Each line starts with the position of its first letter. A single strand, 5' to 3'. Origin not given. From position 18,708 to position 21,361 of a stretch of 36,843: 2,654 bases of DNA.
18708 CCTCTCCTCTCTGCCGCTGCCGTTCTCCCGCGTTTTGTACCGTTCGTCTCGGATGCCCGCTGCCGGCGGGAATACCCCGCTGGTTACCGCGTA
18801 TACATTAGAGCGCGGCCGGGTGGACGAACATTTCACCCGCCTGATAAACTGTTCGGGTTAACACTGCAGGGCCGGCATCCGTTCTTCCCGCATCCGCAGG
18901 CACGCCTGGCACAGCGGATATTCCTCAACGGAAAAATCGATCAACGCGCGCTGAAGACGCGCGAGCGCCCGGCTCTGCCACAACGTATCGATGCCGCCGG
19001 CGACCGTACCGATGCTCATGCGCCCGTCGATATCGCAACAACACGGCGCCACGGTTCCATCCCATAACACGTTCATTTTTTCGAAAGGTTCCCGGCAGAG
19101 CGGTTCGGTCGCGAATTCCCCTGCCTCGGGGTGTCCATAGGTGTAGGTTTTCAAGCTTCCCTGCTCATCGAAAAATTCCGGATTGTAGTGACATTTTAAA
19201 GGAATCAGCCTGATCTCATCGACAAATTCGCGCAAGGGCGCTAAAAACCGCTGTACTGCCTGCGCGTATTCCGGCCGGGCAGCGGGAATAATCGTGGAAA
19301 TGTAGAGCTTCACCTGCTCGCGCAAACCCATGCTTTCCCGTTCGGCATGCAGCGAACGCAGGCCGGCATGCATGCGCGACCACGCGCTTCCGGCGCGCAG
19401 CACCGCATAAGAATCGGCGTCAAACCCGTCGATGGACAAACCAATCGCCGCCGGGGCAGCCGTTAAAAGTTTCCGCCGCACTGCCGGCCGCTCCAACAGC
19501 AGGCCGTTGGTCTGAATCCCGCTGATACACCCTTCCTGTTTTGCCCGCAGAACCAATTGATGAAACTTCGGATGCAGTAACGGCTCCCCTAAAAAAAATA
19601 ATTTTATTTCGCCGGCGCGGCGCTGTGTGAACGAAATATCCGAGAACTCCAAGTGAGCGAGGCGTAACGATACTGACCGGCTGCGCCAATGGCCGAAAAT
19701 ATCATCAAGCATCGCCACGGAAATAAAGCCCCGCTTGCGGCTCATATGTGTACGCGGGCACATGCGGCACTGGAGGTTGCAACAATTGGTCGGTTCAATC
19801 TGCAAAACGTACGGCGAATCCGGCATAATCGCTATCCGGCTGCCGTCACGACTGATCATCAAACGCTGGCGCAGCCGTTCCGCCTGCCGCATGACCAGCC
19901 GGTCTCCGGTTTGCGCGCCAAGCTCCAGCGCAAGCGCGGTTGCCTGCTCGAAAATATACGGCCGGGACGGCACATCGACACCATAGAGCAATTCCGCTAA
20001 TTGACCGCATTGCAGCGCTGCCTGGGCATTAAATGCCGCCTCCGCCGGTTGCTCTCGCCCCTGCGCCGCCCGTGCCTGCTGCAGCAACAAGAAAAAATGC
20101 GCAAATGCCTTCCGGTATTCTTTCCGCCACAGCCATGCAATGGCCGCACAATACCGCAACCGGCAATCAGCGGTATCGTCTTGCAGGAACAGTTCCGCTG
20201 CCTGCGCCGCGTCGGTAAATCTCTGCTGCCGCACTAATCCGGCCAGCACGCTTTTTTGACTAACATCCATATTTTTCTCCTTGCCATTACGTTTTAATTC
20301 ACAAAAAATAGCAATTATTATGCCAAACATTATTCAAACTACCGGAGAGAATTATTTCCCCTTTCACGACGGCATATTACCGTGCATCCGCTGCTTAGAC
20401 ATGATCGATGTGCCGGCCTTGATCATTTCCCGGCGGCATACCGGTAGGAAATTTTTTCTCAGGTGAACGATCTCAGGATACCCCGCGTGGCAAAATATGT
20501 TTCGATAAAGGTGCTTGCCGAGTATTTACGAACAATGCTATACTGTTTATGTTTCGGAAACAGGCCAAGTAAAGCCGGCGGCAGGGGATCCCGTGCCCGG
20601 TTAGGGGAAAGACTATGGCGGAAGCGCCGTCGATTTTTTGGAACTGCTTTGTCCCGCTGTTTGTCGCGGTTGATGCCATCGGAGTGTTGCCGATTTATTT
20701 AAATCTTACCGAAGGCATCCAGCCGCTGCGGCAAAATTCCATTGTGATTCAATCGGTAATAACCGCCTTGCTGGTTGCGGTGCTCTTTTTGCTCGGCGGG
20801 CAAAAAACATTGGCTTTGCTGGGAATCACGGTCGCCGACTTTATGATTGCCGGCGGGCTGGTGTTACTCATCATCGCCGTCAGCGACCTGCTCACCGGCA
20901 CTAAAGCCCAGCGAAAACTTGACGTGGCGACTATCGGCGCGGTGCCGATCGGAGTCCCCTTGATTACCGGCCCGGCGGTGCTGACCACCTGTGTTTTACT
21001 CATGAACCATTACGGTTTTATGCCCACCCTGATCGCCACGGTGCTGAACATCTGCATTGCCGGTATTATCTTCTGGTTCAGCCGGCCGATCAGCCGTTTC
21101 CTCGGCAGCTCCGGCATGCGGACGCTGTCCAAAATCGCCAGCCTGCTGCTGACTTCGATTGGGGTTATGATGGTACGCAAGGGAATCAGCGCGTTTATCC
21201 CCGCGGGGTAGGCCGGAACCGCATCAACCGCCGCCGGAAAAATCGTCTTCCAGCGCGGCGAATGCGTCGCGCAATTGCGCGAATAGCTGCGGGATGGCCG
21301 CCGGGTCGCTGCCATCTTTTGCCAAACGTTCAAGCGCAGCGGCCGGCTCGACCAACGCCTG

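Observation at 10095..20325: Sigma54-driven Maf / radical-SAM locus: candidate undescribed flagellin (surface protein) modification pathway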

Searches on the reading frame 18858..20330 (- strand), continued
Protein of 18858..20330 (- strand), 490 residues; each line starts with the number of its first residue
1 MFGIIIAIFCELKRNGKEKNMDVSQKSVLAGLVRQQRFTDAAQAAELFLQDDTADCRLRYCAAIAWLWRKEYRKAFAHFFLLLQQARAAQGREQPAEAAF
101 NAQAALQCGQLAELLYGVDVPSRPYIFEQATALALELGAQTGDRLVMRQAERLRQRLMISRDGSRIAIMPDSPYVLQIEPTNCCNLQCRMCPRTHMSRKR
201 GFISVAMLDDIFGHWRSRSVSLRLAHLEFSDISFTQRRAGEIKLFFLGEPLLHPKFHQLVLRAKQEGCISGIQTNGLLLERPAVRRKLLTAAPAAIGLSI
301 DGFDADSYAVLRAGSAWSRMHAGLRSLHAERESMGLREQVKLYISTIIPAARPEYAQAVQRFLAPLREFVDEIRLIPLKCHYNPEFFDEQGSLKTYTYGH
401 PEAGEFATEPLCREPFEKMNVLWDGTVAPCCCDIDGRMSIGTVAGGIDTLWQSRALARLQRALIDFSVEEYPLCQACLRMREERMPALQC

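Call 83: get_annotated_region(hit=H2, flank=9000)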
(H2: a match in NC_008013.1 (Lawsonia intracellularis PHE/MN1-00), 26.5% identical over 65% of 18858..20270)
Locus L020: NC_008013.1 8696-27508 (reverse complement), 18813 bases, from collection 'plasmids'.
description: Lawsonia intracellularis PHE/MN1-00 plasmid 2, complete sequence
organism: Lawsonia intracellularis PHE/MN1-00 (NCBI taxid 363253)
taxonomy: Bacteria; Thermodesulfobacteriota; Desulfovibrionia; Desulfovibrionales; Desulfovibrionaceae; Lawsonia; Lawsonia intracellularis; Lawsonia intracellularis PHE/MN1-00
host: -; source: Sus scrofa; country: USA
typing (MOB-suite, as given by PLSDB): non-mobilizable; replicon rep_cluster_1706
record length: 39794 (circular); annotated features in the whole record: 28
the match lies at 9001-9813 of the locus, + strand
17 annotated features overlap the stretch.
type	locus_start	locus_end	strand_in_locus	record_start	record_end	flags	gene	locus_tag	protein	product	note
CDS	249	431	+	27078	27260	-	-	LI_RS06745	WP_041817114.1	hypothetical protein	-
CDS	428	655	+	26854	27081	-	-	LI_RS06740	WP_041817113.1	hypothetical protein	-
CDS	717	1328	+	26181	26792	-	-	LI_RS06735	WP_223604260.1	hypothetical protein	-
CDS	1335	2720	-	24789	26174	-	-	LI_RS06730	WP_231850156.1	radical SAM protein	-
CDS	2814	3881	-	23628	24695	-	-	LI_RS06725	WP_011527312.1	ATP-grasp domain-containing protein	-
CDS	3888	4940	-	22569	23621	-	-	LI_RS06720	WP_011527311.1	aminotransferase class I/II-fold pyridoxal phosphate-dependent enzyme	GO:0009058 - biosynthetic process [Evidence IEA]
CDS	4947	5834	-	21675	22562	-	-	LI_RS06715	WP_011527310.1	class I SAM-dependent methyltransferase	-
CDS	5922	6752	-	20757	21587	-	-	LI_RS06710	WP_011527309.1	class I SAM-dependent methyltransferase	-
CDS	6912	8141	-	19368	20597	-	-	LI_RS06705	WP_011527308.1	hypothetical protein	-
CDS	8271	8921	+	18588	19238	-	-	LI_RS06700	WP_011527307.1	acetyltransferase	-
CDS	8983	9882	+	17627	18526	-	-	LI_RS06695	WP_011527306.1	radical SAM protein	-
CDS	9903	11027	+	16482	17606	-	-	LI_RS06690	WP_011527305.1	DegT/DnrJ/EryC1/StrS family aminotransferase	-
CDS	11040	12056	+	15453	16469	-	-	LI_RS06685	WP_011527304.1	class I SAM-dependent methyltransferase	-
CDS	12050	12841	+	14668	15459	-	-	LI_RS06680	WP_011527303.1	hypothetical protein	-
CDS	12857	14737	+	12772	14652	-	asnB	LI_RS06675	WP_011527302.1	asparagine synthase (glutamine-hydrolyzing)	GO:0006529 - asparagine biosynthetic process [Evidence IEA]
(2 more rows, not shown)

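Call 84: get_annotated_region(hit=H5, flank=9000)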
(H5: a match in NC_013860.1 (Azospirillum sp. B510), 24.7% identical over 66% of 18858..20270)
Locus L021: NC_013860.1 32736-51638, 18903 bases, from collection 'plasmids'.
description: Azospirillum sp. B510 plasmid pAB510f, complete sequence
organism: Azospirillum sp. B510 (NCBI taxid 137722)
taxonomy: Bacteria; Pseudomonadota; Alphaproteobacteria; Rhodospirillales; Azospirillaceae; Azospirillum; Azospirillum sp. B510
host: -; source: -; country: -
typing (MOB-suite, as given by PLSDB): mobilizable; replicon rep_cluster_1806; relaxase MOBP,MOBP
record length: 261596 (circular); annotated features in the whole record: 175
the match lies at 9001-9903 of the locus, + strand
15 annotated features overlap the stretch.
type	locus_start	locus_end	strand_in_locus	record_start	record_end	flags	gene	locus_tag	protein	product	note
CDS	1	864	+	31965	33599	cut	-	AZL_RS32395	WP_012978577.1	DUF1800 domain-containing protein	-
CDS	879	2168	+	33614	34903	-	-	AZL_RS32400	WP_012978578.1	DUF1501 domain-containing protein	-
CDS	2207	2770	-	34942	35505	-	-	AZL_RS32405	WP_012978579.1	GNAT family N-acetyltransferase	-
CDS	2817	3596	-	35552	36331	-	-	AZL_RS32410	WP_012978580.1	SDR family NAD(P)-dependent oxidoreductase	-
CDS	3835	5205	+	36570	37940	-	-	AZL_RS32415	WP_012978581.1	HipA domain-containing protein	-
CDS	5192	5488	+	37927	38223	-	-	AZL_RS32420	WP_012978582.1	helix-turn-helix transcriptional regulator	-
CDS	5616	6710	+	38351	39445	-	-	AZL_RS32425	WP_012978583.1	ketoacyl-ACP synthase III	-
CDS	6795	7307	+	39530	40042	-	rfbC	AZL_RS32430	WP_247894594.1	dTDP-4-dehydrorhamnose 3,5-epimerase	-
CDS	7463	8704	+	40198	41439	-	-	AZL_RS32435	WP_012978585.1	tetratricopeptide repeat protein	-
CDS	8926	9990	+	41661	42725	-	-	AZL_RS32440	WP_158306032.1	radical SAM/SPASM domain-containing protein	-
CDS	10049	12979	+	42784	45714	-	-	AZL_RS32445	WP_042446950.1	glycosyltransferase family 41 protein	-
CDS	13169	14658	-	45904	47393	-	-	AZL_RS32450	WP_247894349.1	IS3 family transposase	-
CDS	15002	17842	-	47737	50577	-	-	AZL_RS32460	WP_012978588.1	glycosyltransferase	-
CDS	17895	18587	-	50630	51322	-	-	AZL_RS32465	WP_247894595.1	TylF/MycF/NovP-related O-methyltransferase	-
CDS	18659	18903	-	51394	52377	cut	-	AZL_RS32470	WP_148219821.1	aldo/keto reductase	-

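Call 87: find_encoding_contigs(protein=P0009, flank=7000, max_places=2)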
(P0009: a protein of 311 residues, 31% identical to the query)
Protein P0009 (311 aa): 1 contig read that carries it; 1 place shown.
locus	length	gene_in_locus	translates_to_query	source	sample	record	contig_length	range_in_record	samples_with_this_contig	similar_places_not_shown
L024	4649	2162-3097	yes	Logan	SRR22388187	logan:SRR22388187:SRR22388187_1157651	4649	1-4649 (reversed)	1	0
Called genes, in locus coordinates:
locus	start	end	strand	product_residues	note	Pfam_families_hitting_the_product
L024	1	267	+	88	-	?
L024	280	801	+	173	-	-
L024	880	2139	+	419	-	PF01973:MptE-like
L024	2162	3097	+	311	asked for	PF04055:Radical_SAM, PF13186:SPASM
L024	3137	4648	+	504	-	?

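Call 88: search_protein_families(library=pfam, proteins=[L024:1-267:+, L024:280-801:+, L024:880-2139:+, L024:3137-4648:+, L021:7463-8704:+, L021:10049-12979:+, L020:12050-12841:+], max_evalue=0.001)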
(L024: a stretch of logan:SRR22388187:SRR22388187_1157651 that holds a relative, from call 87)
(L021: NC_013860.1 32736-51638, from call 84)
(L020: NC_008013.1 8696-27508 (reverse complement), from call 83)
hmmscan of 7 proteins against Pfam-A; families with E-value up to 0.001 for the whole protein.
L024:1-267:+ (88 aa): 0 families

L024:280-801:+ (173 aa): 0 families

L024:880-2139:+ (419 aa): 1 family
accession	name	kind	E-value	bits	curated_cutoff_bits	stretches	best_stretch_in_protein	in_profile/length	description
PF01973.23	MptE-like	-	1e-07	32.3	34.6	1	139-317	19-170/171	6-hydroxymethylpterin diphosphokinase MptE-like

L024:3137-4648:+ (504 aa): 2 families
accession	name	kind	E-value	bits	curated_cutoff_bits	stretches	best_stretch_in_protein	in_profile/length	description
PF04055.27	Radical_SAM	-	7.4e-14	52.7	29.5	1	210-385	4-166/166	Radical SAM superfamily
PF02310.24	B12-binding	-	2e-08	34.5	32.1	1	25-125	21-119/121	B12 binding domain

L021:7463-8704:+ (413 aa): 17 families
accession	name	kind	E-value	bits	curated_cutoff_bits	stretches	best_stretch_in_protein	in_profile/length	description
PF07719.23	TPR_2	-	5.9e-19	67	27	1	24-57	1-34/34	Tetratricopeptide repeat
PF00515.34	TPR_1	-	6.3e-19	67.4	27.8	1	24-57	1-34/34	Tetratricopeptide repeat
PF14559.12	TPR_19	-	9.9e-14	51.9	25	0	106-159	4-57/68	Tetratricopeptide repeat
PF13428.12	TPR_14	-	9.3e-13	47.9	23.5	0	28-66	5-42/44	Tetratricopeptide repeat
PF13432.12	TPR_16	-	9.5e-13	48.8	32.7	0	13-56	19-63/65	Tetratricopeptide repeat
PF13181.12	TPR_8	-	9e-12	44.6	25.7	0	25-57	2-34/34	Tetratricopeptide repeat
PF13414.12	TPR_11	-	7.2e-11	42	26.8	0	276-292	6-22/42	TPR repeat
PF13424.12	TPR_12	-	7.4e-11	42.5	30.1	0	125-157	43-75/77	Tetratricopeptide repeat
PF13176.12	TPR_7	-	2.5e-08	33.8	27.9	0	130-159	2-31/36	Tetratricopeptide repeat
PF13431.12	TPR_17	-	6e-08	32.8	24.4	0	151-181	3-33/34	Tetratricopeptide repeat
PF13371.12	TPR_9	-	3.7e-07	30.5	35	1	142-188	10-56/73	Tetratricopeptide repeat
PF22860.2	DUF7017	-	2.5e-05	24.7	27.5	0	230-297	2-67/141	Domain of unknown function (DUF7017)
PF13374.12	TPR_10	-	3.2e-05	24.2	27.5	0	273-292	11-30/42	Tetratricopeptide repeat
PF12895.13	ANAPC3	-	5.7e-05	23.8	27.2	0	179-253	7-80/82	Anaphase-promoting complex, cyclosome, subunit 3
PF13174.12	TPR_6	-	6.8e-05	23.7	26.3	0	28-53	4-29/33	Tetratricopeptide repeat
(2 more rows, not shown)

L021:10049-12979:+ (976 aa): 11 families
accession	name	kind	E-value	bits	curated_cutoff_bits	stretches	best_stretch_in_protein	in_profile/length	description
PF13844.12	Glyco_transf_41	-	1.9e-34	119.3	25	2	770-945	358-534/543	Glycosyl transferase family 41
PF07719.23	TPR_2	-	2.1e-13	49.7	27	1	200-232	1-33/34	Tetratricopeptide repeat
PF23914.1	TPR_CcmH_CycH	-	3.5e-13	50.1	42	1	193-253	43-103/158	Cytochrome c-type biogenesis protein H TPR domain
PF13414.12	TPR_11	-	2.9e-11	43.3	26.8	1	182-211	10-39/42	TPR repeat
PF00515.34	TPR_1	-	2.9e-10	39.9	27.8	0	200-231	1-32/34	Tetratricopeptide repeat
PF13431.12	TPR_17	-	2e-09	37.4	24.4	0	189-219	2-32/34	Tetratricopeptide repeat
PF13432.12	TPR_16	-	2.8e-07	31.3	32.7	1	177-233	8-64/65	Tetratricopeptide repeat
PF14559.12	TPR_19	-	6.8e-07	30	25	0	188-219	13-44/68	Tetratricopeptide repeat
PF13371.12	TPR_9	-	0.0002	21.8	35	0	184-236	13-65/73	Tetratricopeptide repeat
PF13428.12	TPR_14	-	0.00022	22.1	23.5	0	201-240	2-41/44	Tetratricopeptide repeat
PF13429.12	TPR_15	-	0.00054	19.9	26.2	0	203-261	217-275/280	Tetratricopeptide repeat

L020:12050-12841:+ (263 aa): 1 family
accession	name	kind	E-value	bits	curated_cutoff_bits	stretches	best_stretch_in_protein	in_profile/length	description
PF22537.1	WbmS-like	-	1.2e-63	214.8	27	1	18-208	1-186/186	Polysaccharide deacetylase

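Call 91: search_solved_structures(query=A3, max_evalue=1e-12, show_alignments=1)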
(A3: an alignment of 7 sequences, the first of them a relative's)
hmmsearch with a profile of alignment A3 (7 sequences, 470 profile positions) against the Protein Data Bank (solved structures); distinct sequences matched with E-value up to 1e-12: 2.
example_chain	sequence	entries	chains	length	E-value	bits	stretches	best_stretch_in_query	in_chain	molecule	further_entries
4m7t_A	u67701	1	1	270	1.6e-16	63.5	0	384-465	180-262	BtrN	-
4m7s_A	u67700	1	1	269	2.4e-16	62.9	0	384-465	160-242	BtrN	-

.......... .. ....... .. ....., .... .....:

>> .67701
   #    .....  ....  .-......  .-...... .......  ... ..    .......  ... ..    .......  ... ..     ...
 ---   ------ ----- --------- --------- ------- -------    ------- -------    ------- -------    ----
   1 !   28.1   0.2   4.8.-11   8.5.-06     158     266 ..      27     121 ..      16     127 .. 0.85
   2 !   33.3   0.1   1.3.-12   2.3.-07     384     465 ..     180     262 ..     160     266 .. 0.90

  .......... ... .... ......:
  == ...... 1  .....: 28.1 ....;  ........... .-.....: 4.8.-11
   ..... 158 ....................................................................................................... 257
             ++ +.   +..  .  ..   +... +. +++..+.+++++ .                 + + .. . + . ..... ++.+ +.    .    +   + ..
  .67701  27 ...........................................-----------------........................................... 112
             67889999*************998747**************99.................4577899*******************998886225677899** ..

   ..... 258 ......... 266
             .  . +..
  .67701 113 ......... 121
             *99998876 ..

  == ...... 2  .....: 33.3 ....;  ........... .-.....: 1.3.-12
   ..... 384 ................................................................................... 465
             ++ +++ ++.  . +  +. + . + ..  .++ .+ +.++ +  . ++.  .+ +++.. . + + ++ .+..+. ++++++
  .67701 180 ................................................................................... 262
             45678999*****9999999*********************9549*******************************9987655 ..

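Call 108: search_protein_families(library=pfam, proteins=[P0006, P0003], max_evalue=1)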
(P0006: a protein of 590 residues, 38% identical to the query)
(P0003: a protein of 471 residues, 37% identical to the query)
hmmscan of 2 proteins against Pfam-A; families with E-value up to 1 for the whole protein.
P0006 (590 aa): 20 families
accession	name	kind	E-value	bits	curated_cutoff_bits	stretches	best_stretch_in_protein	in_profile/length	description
PF13181.12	TPR_8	-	2e-14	52.9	25.7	3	85-117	2-34/34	Tetratricopeptide repeat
PF04055.27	Radical_SAM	-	4.5e-12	46.9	29.5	1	276-422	1-138/166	Radical SAM superfamily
PF13186.11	SPASM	-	2e-10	41.2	21.5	1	506-571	1-66/67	Iron-sulfur cluster-binding domain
PF07719.23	TPR_2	-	2.5e-10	40.1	27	2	86-117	3-34/34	Tetratricopeptide repeat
PF00515.34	TPR_1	-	7e-10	38.7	27.8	2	87-117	4-34/34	Tetratricopeptide repeat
PF13424.12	TPR_12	-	1.4e-08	35.2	30.1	2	85-146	4-67/77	Tetratricopeptide repeat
PF13431.12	TPR_17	-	5e-08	33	24.4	2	73-104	2-33/34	Tetratricopeptide repeat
PF13428.12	TPR_14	-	7.5e-08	32.8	23.5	1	20-57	5-42/44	Tetratricopeptide repeat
PF13414.12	TPR_11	-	3.6e-06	27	26.8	2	60-97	4-41/42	TPR repeat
PF13432.12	TPR_16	-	5e-06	27.3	32.7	1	23-76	4-56/65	Tetratricopeptide repeat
PF23914.1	TPR_CcmH_CycH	-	0.00012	22.4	42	1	89-128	55-95/158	Cytochrome c-type biogenesis protein H TPR domain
PF14559.12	TPR_19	-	0.00026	21.7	25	1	60-121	1-62/68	Tetratricopeptide repeat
PF13374.12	TPR_10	-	0.002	18.5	27.5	0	87-109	5-27/42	Tetratricopeptide repeat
PF14561.12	TPR_20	-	0.0036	18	25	1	39-80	11-52/90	Tetratricopeptide repeat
PF13176.12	TPR_7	-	0.0047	17.4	27.9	0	90-117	5-34/36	Tetratricopeptide repeat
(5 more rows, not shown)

P0003 (471 aa): 3 families
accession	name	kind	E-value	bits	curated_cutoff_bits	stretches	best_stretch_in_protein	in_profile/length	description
PF04055.27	Radical_SAM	-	8.7e-14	52.5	29.5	1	165-319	1-140/166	Radical SAM superfamily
PF13186.11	SPASM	-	2.4e-10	41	21.5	1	399-464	1-66/67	Iron-sulfur cluster-binding domain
PF12895.13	ANAPC3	-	0.036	14.8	27.2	1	11-61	32-81/82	Anaphase-promoting complex, cyclosome, subunit 3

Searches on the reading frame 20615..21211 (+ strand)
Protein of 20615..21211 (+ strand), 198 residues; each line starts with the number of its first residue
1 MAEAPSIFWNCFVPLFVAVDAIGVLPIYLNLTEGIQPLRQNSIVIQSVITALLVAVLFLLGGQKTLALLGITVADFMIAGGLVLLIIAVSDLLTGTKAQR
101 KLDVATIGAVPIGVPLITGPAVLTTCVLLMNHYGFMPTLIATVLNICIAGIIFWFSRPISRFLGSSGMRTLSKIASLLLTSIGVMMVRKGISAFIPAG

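Call 6: search_protein_families(library=pfam, proteins=[window:20615-21211:+], max_evalue=0.001)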
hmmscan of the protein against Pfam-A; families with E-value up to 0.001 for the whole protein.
window:20615-21211:+ (198 aa): 1 family
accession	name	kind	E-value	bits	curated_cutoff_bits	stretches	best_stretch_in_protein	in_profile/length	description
PF01914.23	MarC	-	7.9e-34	117.3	23.9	1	7-193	3-201/203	MarC family integral membrane protein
